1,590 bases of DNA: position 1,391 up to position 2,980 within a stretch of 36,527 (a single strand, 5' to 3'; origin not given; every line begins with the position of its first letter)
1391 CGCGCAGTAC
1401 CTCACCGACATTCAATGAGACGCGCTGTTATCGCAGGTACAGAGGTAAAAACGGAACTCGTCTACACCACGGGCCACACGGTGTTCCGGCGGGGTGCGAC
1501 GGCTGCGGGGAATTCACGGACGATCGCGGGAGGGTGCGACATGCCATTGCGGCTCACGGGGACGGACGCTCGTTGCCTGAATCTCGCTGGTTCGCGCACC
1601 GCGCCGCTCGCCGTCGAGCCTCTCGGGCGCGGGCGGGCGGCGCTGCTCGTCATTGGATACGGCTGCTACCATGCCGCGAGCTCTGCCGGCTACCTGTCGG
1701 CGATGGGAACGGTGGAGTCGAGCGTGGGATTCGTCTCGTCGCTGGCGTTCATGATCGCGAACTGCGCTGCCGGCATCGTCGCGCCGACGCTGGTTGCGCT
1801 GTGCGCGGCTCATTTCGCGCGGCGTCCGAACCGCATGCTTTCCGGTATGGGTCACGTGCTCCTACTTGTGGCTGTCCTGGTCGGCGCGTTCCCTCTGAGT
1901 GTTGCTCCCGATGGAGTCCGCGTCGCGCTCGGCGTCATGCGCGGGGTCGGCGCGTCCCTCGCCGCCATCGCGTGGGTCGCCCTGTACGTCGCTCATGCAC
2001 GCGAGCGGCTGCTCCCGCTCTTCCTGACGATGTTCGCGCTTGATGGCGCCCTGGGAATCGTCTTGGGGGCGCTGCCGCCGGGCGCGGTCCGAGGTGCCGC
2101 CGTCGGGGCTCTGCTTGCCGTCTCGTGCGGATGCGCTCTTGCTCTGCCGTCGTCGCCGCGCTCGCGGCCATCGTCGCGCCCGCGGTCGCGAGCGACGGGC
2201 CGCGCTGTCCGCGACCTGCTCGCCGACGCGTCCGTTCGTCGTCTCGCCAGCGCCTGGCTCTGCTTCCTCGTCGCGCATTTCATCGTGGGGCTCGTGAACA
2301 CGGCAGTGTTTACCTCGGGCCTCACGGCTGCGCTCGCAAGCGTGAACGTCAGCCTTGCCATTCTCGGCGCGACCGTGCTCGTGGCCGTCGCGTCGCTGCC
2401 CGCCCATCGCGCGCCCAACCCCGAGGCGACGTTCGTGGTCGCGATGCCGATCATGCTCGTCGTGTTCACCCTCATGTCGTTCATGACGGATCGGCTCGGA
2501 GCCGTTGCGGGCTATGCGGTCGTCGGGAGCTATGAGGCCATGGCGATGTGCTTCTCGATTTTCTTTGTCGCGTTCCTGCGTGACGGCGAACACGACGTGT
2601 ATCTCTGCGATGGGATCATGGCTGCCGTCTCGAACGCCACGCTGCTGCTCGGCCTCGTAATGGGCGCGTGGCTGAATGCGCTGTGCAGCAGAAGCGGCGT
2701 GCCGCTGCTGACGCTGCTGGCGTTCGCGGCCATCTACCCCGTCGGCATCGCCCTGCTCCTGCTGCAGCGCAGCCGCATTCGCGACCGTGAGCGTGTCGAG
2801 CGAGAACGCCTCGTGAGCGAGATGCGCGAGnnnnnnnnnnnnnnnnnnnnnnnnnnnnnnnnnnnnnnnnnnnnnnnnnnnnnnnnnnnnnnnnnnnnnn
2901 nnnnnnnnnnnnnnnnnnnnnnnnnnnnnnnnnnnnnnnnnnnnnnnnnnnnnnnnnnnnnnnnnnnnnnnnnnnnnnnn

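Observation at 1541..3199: LuxR HTH fused to a ~12-TM domain with no recognisable sensory module: a membrane-tethered, transporter-like one-component sensor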

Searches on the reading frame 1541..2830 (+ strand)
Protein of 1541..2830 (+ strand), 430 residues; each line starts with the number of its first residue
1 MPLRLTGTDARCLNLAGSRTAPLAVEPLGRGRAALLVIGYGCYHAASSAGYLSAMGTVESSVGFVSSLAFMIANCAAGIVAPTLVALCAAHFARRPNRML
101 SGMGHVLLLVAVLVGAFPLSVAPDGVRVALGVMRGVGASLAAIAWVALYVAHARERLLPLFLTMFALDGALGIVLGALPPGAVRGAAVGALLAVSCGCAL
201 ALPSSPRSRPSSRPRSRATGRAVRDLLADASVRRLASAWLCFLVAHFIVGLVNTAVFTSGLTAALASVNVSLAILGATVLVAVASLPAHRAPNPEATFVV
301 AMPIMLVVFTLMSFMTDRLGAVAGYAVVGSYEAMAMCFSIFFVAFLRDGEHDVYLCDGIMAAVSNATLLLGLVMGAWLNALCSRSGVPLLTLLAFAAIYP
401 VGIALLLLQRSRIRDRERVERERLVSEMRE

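Call 18: find_homologous_proteins(query=window:1541-2830:+, max_evalue=0.001)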
Query window:1541-2830:+ (430 aa): 13 proteins with E <= 0.001 among 8000 candidates.
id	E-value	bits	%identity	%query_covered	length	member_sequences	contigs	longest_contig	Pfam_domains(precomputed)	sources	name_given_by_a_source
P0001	1.9e-262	888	100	100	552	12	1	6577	PF00196.26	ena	-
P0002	5.8e-62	228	40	86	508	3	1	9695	PF00196.26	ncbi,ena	-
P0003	1.1e-31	128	31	88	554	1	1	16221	PF00196.26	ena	-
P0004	5.9e-30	123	32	92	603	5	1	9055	PF00196.26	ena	-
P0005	4.9e-26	110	33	84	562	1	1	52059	PF00196.26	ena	-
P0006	1.1e-24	105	33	84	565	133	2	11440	PF00196.26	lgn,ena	-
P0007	7.4e-24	103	30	89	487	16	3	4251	PF00196.26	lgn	-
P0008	1.9e-23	101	29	89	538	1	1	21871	PF00196.26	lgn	-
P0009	9.0e-23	99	32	43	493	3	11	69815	PF00196.26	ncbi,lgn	ncbi:MAG: LuxR family transcriptional regulator [Raoultibacter sp.]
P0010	4.1e-19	87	29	91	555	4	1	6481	PF00196.26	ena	-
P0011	5.6e-19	87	27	88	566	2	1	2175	PF00196.26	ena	-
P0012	1.9e-18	85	29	84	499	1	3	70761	PF00196.26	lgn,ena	-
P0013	1.8e-14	72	27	89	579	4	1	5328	PF00196.26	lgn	-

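Call 21: find_encoding_contigs(protein=P0001, flank=10000, max_places=4)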
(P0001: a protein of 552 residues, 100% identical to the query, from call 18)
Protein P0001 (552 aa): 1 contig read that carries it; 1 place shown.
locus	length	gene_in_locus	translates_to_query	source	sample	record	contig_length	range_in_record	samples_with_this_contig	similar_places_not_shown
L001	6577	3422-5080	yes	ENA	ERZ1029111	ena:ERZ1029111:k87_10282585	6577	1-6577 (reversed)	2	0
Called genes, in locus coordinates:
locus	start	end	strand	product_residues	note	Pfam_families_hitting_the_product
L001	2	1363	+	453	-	?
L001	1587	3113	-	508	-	PF01266:DAO (faint), PF00890:FAD_binding_2, PF12831:FAD_oxidored (weak), PF13450:NAD_binding_8 (faint)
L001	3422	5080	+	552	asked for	PF00196:GerE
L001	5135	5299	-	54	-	PF00196:GerE (weak)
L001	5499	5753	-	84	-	PF01155:HypA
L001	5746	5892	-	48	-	-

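Call 25: search_protein_representatives(protein=window:1541-2830:+)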
Query: 430 residues. Proteins with E-value up to 0.001 (for the whole library): 87; up to 1e-10: 36; up to 1e-30: 9. The best 87 are listed.
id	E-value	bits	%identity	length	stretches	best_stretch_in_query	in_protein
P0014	5.5e-76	272.6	45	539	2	189-429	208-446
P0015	2.9e-74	266.9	46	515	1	31-415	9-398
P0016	4.5e-63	230.1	42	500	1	33-413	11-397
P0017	4.4e-62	226.8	41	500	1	32-428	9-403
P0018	8.8e-42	159.9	91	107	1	1-90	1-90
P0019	2.8e-39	151.7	35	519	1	33-410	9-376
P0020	1.1e-38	149.8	33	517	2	235-413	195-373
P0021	4.2e-35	138.0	30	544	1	33-413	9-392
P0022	6.7e-31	124.1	34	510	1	34-416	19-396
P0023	1.9e-30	122.6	31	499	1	33-412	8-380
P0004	1.9e-30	122.6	34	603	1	31-412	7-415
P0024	5.9e-23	98.0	31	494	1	35-411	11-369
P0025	1.3e-22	96.8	29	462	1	32-413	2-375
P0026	1.3e-21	93.6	31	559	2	229-413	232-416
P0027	5.3e-21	91.5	30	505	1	30-381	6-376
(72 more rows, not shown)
